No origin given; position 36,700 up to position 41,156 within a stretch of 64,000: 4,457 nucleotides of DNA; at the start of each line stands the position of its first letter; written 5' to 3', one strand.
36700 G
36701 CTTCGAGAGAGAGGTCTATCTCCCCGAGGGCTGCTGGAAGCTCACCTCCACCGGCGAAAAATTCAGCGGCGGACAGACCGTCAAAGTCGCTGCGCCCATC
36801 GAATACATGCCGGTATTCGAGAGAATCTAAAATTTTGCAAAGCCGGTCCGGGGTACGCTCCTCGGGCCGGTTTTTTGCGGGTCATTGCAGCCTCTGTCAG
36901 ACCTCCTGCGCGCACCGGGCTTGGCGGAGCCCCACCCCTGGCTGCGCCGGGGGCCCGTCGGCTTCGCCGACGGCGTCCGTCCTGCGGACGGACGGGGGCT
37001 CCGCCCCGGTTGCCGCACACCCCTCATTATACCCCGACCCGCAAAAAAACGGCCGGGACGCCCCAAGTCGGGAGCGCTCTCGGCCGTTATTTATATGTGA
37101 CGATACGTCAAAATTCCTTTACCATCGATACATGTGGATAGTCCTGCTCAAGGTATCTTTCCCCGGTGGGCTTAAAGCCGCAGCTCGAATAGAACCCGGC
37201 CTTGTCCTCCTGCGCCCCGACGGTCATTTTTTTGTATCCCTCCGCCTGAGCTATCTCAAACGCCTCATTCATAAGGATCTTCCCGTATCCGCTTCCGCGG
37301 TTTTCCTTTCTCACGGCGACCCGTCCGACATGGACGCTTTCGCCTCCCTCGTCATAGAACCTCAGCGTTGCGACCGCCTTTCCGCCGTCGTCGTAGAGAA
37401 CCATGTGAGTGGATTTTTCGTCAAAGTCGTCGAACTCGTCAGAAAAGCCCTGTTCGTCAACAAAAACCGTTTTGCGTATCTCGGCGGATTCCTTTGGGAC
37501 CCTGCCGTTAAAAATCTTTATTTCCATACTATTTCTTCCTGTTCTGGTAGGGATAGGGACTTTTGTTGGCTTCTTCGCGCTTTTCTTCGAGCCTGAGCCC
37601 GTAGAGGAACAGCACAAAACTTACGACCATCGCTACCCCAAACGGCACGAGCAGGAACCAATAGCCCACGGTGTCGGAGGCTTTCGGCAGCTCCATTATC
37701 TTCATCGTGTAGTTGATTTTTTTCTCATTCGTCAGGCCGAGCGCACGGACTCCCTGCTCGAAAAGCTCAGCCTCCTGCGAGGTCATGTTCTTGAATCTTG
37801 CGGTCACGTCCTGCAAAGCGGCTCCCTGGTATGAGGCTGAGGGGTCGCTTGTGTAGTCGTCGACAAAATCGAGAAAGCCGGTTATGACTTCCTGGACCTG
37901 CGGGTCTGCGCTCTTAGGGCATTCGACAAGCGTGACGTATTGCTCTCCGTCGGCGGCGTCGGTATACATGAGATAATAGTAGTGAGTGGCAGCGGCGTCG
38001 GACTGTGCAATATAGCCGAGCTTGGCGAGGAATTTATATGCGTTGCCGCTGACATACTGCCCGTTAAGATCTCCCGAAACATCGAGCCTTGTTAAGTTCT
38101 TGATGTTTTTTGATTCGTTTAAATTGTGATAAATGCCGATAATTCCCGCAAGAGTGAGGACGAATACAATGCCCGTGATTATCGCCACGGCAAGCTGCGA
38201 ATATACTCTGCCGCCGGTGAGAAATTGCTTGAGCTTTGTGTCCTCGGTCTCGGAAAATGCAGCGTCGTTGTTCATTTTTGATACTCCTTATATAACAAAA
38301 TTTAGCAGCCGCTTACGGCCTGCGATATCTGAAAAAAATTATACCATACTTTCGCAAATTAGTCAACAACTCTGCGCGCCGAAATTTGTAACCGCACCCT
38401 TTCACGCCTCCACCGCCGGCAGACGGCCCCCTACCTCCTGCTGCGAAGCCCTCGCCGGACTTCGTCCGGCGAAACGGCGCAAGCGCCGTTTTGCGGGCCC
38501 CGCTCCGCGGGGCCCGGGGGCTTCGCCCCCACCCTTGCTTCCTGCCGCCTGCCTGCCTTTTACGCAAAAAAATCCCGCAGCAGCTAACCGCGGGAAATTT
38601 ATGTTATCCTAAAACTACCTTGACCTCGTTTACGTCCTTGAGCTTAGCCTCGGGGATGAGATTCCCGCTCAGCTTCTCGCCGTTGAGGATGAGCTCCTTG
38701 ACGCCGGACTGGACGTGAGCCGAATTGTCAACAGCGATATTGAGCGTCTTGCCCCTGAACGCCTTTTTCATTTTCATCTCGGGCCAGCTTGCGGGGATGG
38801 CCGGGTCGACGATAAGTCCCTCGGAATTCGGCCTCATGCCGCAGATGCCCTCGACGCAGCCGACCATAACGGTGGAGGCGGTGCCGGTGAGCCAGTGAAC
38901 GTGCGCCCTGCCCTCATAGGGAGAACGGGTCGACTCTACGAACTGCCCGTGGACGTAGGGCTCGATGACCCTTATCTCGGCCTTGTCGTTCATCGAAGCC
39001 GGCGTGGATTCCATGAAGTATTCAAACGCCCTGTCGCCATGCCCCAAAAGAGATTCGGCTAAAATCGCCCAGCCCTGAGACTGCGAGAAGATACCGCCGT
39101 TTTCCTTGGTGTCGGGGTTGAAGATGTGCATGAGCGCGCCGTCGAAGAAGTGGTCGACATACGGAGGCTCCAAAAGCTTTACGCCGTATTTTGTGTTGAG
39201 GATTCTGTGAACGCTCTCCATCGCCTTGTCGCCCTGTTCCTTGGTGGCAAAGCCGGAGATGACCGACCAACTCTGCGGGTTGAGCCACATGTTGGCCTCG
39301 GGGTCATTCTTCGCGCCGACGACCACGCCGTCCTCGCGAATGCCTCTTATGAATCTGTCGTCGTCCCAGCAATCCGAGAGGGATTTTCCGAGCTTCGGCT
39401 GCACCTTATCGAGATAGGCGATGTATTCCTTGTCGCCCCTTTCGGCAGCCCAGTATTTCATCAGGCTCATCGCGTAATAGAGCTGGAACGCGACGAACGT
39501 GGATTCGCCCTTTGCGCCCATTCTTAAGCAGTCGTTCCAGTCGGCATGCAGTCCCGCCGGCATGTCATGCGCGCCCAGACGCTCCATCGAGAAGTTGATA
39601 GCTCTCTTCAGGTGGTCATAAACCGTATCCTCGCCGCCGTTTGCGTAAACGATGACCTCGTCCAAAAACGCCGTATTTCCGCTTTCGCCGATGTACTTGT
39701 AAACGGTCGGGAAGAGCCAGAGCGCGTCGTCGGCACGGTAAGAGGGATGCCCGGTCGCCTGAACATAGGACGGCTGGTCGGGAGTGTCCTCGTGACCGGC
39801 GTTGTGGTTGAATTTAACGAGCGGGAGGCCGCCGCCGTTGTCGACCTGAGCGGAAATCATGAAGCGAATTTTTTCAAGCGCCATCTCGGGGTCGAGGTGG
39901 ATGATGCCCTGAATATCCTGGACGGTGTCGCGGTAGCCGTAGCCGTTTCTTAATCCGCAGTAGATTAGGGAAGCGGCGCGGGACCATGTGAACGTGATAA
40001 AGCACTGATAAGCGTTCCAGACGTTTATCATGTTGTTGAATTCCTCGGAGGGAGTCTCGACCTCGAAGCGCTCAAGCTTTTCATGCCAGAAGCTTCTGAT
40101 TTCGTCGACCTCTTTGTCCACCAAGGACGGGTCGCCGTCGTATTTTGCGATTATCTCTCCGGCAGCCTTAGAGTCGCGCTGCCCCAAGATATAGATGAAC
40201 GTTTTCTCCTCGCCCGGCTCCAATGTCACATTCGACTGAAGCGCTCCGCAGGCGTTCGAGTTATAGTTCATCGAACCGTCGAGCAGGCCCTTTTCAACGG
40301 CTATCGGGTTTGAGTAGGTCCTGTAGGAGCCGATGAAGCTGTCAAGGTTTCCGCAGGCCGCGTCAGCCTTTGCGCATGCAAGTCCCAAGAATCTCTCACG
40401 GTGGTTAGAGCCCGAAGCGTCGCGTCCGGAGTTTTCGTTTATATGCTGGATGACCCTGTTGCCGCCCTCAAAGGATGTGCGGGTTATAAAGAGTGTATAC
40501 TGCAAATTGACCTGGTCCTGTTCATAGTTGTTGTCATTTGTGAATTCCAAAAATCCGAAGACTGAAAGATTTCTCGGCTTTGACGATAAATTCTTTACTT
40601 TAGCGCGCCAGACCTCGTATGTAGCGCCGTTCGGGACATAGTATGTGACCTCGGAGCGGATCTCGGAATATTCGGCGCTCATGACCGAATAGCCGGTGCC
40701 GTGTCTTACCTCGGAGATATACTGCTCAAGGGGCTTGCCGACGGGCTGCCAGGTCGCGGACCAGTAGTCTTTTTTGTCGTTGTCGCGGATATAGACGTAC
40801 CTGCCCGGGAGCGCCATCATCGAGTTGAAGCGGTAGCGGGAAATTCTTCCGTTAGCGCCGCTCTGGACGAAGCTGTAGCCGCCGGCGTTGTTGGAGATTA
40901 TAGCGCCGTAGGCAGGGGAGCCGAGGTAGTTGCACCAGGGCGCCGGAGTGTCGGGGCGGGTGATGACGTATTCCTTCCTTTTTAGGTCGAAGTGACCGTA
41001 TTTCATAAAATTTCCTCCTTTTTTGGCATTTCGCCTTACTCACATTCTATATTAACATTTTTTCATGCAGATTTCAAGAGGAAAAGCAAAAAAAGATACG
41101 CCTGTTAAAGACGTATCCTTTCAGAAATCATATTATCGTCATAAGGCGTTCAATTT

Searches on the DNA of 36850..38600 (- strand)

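Call 30: search_rna_families(source=window, start=36850, end=38600, threshold=evalue, max_evalue=10)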
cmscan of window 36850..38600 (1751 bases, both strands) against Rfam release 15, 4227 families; matches with E-value up to 10: 3.
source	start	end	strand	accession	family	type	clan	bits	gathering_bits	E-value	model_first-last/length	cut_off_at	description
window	38454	38508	-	RF02917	Burkholderiales-2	Cis-reg;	-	19.7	67.9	2.7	1-74/74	no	Burkholderiales-2 RNA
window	38402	38462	-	RF01543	TB11Cs5H2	Gene; snRNA; snoRNA; HACA-box;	-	17.5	47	1.4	1-68/68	no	Trypanosomatid snoRNA TB11Cs5H2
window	38566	38600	-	RF02399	NsiR1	Gene; sRNA;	-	17.5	39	2.2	19-60/60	5'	Nitrogen stress-induced RNA 1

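Call 69: search_rna_families(sources=[L173, L144, L162, L006, L018, L223, L267], threshold=gathering)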
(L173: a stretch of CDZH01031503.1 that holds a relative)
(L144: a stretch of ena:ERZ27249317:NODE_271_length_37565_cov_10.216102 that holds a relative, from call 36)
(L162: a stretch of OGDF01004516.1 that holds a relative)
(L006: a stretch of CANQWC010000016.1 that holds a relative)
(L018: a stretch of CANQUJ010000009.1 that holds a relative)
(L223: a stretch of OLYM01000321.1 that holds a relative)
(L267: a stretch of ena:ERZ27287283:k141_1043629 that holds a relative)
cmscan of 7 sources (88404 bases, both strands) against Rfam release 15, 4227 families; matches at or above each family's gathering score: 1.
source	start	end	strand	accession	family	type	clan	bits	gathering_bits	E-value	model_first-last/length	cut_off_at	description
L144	143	216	-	RF00005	tRNA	Gene; tRNA;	CL00001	64.9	29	1.1e-11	1-71/71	no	tRNA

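Call 81: search_with_rna_model(model_id=R1, sources=[L140, L142, L144, L145, L266, L267, L268, L269, L006, L015, L018, L023, L053, L078, L089, L107, L012, L034, L040, L046, L022, L052, L072, L080, L100], max_evalue=0.01)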
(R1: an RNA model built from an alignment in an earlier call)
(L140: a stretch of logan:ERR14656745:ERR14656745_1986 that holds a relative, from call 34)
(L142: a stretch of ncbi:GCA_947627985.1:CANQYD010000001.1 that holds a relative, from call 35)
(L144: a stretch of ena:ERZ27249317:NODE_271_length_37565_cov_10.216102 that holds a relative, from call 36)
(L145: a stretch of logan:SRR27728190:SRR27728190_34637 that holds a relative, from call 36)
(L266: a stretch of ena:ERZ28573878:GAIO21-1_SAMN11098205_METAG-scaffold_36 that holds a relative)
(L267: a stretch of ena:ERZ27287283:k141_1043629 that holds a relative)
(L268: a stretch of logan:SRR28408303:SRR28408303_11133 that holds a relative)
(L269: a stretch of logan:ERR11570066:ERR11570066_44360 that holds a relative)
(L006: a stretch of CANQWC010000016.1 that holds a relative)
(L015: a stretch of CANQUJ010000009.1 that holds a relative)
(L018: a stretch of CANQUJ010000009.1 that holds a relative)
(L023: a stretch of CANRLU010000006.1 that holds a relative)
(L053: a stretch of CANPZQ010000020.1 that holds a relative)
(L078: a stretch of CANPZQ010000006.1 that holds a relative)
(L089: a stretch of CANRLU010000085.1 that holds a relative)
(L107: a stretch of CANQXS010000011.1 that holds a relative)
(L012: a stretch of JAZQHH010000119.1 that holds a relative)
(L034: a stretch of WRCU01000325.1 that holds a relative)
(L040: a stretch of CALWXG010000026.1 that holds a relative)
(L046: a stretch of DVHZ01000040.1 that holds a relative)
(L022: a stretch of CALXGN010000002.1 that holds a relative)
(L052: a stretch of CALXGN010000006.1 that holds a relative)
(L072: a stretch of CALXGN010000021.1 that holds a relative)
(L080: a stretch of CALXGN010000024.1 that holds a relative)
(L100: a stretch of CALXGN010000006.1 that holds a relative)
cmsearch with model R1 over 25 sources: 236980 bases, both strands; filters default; matches with E-value up to 0.01: 31.
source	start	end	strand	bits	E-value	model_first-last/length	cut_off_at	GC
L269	6164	6239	+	73.2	1.8e-10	1-77/77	no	0.79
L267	2014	2089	+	65.4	4.5e-09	1-77/77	no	0.72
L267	12923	12996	-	64.3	7.3e-09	1-77/77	no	0.8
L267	12923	12996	+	64.1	7.9e-09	1-77/77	no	0.8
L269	1541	1617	+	57.1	1.4e-07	1-77/77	no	0.87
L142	3691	3769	-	56.6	1.8e-07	1-77/77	no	0.78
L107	4432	4509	+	56.4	1.9e-07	1-77/77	no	0.81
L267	18232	18309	+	55.5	2.8e-07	1-77/77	no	0.79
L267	2014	2089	-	54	5.1e-07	1-77/77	no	0.72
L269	6164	6239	-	53.4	6.5e-07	1-77/77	no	0.79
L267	18232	18309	-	53.2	7e-07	1-77/77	no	0.79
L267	6047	6120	-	51.3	1.5e-06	1-77/77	no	0.77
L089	5657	5735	+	48.8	4.4e-06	1-77/77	no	0.82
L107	4432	4509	-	48.6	4.7e-06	1-77/77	no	0.81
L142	3691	3769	+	47.8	6.5e-06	1-77/77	no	0.78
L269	4625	4695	+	47.2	8.5e-06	1-77/77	no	0.85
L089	5657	5735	-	46.7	1e-05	1-77/77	no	0.82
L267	6047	6120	+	46.3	1.2e-05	1-77/77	no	0.77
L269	4625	4695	-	43.9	3.3e-05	1-77/77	no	0.85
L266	8866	8936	+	43.2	4.3e-05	1-77/77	no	0.87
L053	2409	2481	-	42.5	5.8e-05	1-77/77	no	0.85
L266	8866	8936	-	41.8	7.7e-05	1-77/77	no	0.87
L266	2227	2306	+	41.6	8.5e-05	1-77/77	no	0.75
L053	2409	2481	+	39.9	0.00017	1-77/77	no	0.85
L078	174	258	+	39.1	0.00024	1-77/77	no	0.86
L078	174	258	-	37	0.00056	1-77/77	no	0.86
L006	3836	3920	+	33.9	0.0021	1-77/77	no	0.86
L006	3836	3920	-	31.9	0.0047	1-77/77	no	0.86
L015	2616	2698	-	31.1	0.0066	1-77/77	no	0.92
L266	2243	2304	-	30.9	0.0069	1-77/77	no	0.69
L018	4922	5006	-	30.4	0.0086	1-77/77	no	0.89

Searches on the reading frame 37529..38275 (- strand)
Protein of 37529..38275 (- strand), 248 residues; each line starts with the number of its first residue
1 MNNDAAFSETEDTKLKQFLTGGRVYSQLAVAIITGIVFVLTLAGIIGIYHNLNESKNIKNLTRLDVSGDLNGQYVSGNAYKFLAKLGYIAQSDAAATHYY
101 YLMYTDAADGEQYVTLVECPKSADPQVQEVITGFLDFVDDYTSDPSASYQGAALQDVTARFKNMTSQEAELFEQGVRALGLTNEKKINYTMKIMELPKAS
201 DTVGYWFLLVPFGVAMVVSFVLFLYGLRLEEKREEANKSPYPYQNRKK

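Call 33: find_homologous_proteins(query=window:37529-38275:-, max_evalue=0.00001)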
Query window:37529-38275:- (248 aa): 78 proteins with E <= 0.00001 among 764 candidates.
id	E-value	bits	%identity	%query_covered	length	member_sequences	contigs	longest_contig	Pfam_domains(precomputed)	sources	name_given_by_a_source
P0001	1.6e-159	547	100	100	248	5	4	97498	-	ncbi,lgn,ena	-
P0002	6.0e-139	479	85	100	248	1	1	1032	-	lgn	-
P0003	6.3e-130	450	79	100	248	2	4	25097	PF20456.4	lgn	-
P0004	3.4e-126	438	77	100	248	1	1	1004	-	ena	-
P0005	9.7e-125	433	75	100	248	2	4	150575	PF20456.4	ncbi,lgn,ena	-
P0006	3.5e-116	405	71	100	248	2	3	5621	PF20456.4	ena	-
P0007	6.9e-111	388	70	100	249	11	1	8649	-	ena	-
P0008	1.6e-110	386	70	100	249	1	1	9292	-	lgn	-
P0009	2.2e-110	386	70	100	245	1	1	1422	PF20456.4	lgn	-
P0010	2.5e-110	386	69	100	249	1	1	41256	-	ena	-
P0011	3.7e-110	385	70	100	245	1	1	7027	PF20456.4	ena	-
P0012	6.3e-110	384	69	100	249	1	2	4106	-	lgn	-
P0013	1.8e-109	383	69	100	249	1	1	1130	-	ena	-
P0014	2.5e-109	382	69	100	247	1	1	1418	-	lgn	-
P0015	4.7e-109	382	68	100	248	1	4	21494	PF20456.4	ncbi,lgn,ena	-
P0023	1.4e-105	370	66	100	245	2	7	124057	PF20456.4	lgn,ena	-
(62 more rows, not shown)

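Call 34: find_encoding_contigs(protein=P0003, flank=10000, max_places=2)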
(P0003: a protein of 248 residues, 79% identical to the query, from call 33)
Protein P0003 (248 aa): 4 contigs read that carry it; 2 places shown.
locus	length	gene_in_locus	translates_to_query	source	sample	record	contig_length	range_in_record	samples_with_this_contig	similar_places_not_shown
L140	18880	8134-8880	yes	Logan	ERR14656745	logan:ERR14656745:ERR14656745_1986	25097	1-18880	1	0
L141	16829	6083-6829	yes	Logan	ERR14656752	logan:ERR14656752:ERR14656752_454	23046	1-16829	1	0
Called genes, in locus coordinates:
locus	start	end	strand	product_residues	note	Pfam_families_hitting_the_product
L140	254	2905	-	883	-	PF00512:HisKA, PF02518:HATPase_c, PF00072:Response_reg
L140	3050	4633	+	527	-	PF00128:Alpha-amylase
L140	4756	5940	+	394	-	PF00465:Fe-ADH, PF13685:Fe-ADH_2, PF25137:ADH_Fe_C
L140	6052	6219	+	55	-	-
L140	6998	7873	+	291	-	PF02311:AraC_binding, PF00165:HTH_AraC (faint), PF12833:HTH_18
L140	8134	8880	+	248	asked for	PF20456:DUF6709 (weak)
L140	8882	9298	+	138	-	PF00583:Acetyltransf_1, PF13673:Acetyltransf_10, PF21926:FeeM (faint), PF13508:Acetyltransf_7, PF14542:Acetyltransf_CG (weak)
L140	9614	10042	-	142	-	PF01592:NifU_N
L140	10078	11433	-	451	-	PF00266:Aminotran_5, PF01041:DegT_DnrJ_EryC1 (weak), PF01212:Beta_elim_lyase (weak)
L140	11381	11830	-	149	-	PF00075:RNase_H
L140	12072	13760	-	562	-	PF08757:CotH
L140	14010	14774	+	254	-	PF00106:adh_short, PF08659:KR (weak), PF13561:adh_short_C2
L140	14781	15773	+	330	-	PF01479:S4 (weak), PF00849:PseudoU_synth_2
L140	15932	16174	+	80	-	PF12637:TSCPD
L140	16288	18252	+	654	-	PF00270:DEAD (weak), PF04851:ResIII, PF17757:UvrB_inter, PF27431:UvrB_3rd, PF00271:Helicase_C, PF12344:UvrB, PF02151:UVR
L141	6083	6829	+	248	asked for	PF20456:DUF6709 (weak)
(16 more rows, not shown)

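Call 35: find_encoding_contigs(protein=P0005, flank=10000, max_places=2)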
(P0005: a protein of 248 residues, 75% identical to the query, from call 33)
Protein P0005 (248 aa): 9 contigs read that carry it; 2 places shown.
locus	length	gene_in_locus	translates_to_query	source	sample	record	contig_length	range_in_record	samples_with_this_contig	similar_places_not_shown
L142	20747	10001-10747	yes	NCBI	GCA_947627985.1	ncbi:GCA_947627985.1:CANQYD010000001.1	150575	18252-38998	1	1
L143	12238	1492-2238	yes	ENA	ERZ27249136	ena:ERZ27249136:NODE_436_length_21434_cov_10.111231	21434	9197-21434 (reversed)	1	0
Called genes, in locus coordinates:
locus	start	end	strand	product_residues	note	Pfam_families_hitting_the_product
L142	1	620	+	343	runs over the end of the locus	PF00106:adh_short, PF01073:3Beta_HSD, PF01370:Epimerase, PF02719:Polysacc_synt_2, PF04321:RmlD_sub_bind, PF07993:NAD_binding_4, PF08659:KR, PF13460:NAD_binding_10, +2 more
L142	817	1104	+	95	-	-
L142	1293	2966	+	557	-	PF01268:FTHFS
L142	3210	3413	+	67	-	-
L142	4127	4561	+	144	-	PF00011:HSP20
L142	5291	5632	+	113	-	PF20069:DUF6465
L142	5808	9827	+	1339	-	-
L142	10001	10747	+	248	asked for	PF20456:DUF6709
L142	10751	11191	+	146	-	PF13673:Acetyltransf_10, PF00583:Acetyltransf_1, PF21926:FeeM (faint), PF13508:Acetyltransf_7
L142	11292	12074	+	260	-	-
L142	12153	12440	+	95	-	PF05239:PRC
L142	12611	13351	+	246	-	PF00318:Ribosomal_S2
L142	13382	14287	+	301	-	PF25025:EF-Ts_N (faint), PF00889:EF_TS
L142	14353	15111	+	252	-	PF01209:Ubie_methyltran (weak), PF13847:Methyltransf_31, PF08241:Methyltransf_11, PF08242:Methyltransf_12 (weak), PF13649:Methyltransf_25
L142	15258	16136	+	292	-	PF00398:RrnaAD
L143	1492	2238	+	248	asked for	PF20456:DUF6709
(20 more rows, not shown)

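Call 36: find_encoding_contigs(protein=P0023, flank=10000, max_places=2)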
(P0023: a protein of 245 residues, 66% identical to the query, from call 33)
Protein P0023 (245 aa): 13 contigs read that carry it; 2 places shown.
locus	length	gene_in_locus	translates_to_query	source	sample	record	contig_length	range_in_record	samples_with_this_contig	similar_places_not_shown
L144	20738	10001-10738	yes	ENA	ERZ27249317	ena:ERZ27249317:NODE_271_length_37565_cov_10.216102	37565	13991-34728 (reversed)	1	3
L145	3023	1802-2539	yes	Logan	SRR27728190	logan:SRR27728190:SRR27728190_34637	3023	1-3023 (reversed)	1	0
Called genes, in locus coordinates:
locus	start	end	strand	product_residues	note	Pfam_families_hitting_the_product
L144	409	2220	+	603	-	PF07944:Beta-AFase-like_GH127_cat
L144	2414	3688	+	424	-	PF00709:Adenylsucc_synt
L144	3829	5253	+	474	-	PF00206:Lyase_1, PF10397:ADSL_C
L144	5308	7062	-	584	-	PF02690:Na_Pi_cotrans, PF01895:PhoU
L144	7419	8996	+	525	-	PF04616:Glyco_hydro_43, PF03422:CBM_6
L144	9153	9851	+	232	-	PF06940:DUF1287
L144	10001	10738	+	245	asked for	PF20456:DUF6709 (weak)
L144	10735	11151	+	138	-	PF13673:Acetyltransf_10, PF00583:Acetyltransf_1, PF13508:Acetyltransf_7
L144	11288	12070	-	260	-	-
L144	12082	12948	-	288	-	-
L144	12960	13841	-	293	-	PF12730:ABC2_membrane_4 (weak), PF12698:ABC2_membrane_3 (weak)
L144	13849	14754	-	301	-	PF00005:ABC_tran, PF13304:AAA_21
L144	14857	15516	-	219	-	PF00072:Response_reg, PF00486:Trans_reg_C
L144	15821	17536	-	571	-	PF08757:CotH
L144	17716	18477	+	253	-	PF00106:adh_short, PF08659:KR, PF13561:adh_short_C2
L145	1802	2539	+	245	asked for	PF20456:DUF6709 (weak)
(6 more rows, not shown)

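Call 56: list_cluster_members(proteins=[P0085, P0116, P0113, P0001, P0005])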
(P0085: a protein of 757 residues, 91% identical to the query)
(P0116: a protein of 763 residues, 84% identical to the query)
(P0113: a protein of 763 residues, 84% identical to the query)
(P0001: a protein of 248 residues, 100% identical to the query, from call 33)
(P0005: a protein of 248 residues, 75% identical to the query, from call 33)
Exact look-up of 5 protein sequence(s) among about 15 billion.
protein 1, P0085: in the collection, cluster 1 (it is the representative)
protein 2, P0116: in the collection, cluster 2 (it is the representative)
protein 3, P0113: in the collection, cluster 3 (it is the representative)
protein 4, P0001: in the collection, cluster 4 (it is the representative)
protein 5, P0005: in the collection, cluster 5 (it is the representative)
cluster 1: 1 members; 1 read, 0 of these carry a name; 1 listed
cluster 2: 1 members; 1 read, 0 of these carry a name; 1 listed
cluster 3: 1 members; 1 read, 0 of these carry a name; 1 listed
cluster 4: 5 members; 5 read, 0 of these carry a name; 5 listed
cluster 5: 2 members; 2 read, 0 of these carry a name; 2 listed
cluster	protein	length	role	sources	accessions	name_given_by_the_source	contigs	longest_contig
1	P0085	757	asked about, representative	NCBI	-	-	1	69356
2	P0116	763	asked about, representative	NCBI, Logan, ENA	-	-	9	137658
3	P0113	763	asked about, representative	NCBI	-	-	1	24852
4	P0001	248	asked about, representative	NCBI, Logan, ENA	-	-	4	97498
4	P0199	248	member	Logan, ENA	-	-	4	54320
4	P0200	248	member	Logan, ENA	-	-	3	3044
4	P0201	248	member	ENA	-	-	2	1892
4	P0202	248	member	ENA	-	-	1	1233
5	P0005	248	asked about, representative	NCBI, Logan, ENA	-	-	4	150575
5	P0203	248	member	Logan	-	-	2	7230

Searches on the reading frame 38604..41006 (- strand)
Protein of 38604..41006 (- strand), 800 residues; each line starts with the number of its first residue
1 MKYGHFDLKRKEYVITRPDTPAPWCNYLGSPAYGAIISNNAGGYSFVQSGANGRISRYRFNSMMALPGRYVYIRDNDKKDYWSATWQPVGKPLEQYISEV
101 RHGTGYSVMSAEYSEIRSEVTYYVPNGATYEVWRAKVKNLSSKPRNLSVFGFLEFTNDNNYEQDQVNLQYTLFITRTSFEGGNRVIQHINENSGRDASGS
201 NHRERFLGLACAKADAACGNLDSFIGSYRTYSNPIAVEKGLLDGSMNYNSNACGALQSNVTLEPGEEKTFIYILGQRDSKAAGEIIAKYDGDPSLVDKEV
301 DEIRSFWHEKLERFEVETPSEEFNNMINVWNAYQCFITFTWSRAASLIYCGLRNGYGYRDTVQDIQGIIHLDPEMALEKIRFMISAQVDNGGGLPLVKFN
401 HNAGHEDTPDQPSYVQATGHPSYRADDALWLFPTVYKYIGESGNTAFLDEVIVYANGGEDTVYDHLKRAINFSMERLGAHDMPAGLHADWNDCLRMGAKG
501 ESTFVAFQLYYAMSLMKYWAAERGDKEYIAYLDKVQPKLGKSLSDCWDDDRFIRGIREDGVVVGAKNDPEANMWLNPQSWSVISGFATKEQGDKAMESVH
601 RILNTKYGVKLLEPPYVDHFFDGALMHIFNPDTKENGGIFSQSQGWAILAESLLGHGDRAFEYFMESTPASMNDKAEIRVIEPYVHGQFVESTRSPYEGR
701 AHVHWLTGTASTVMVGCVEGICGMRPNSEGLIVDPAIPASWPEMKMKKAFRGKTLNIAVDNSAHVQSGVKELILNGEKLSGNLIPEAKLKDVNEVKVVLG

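Call 12: find_encoding_contigs(protein=window:38604-41006:-, flank=10000, max_places=10)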
Protein window:38604-41006:- (800 aa): 8 contigs read that carry it; 3 places shown.
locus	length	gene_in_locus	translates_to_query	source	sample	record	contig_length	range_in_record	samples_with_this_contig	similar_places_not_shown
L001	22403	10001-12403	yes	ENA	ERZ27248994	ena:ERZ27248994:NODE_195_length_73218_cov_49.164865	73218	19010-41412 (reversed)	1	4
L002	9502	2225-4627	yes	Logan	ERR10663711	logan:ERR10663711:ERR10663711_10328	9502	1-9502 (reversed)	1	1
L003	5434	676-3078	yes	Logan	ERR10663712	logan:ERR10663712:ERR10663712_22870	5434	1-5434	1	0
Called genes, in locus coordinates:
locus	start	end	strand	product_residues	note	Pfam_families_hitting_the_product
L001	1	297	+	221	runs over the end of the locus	PF07155:ECF-ribofla_trS, PF12822:ECF_trnsprt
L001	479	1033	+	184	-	PF04542:Sigma70_r2, PF08281:Sigma70_r4_2 (faint)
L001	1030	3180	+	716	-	-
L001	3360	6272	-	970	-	PF00675:Peptidase_M16 (weak), PF05193:Peptidase_M16_C, PF08367:M16C_assoc, PF22516:PreP_C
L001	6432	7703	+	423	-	-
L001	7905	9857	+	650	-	PF00005:ABC_tran, PF00006:ATP-synt_ab (faint), PF02463:SMC_N (faint), PF13476:AAA_23 (faint), PF13555:AAA_29 (faint), PF12848:ABC_tran_Xtn, PF00005:ABC_tran, PF16326:ABC_tran_CTD, +1 more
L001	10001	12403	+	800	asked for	PF06165:GH94_b-supersand, PF17167:Glyco_hydro_94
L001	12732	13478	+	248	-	-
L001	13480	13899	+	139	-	PF00583:Acetyltransf_1, PF13527:Acetyltransf_9 (faint), PF13673:Acetyltransf_10, PF13508:Acetyltransf_7, PF14542:Acetyltransf_CG (weak)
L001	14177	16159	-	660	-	PF13802:Gal_mutarotas_2 (weak), PF01055:Glyco_hydro_31_2nd, PF21365:Glyco_hydro_31_3rd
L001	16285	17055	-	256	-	PF00520:Ion_trans, PF07885:Ion_trans_2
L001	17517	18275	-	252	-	PF01113:DapB_N, PF05173:DapB_C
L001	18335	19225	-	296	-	PF00701:DHDPS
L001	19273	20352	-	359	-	PF01118:Semialdhyde_dh, PF02774:Semialdhyde_dhC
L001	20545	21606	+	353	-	PF02547:Queuosine_synth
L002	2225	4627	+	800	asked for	PF06165:GH94_b-supersand, PF17167:Glyco_hydro_94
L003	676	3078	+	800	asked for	PF06165:GH94_b-supersand, PF17167:Glyco_hydro_94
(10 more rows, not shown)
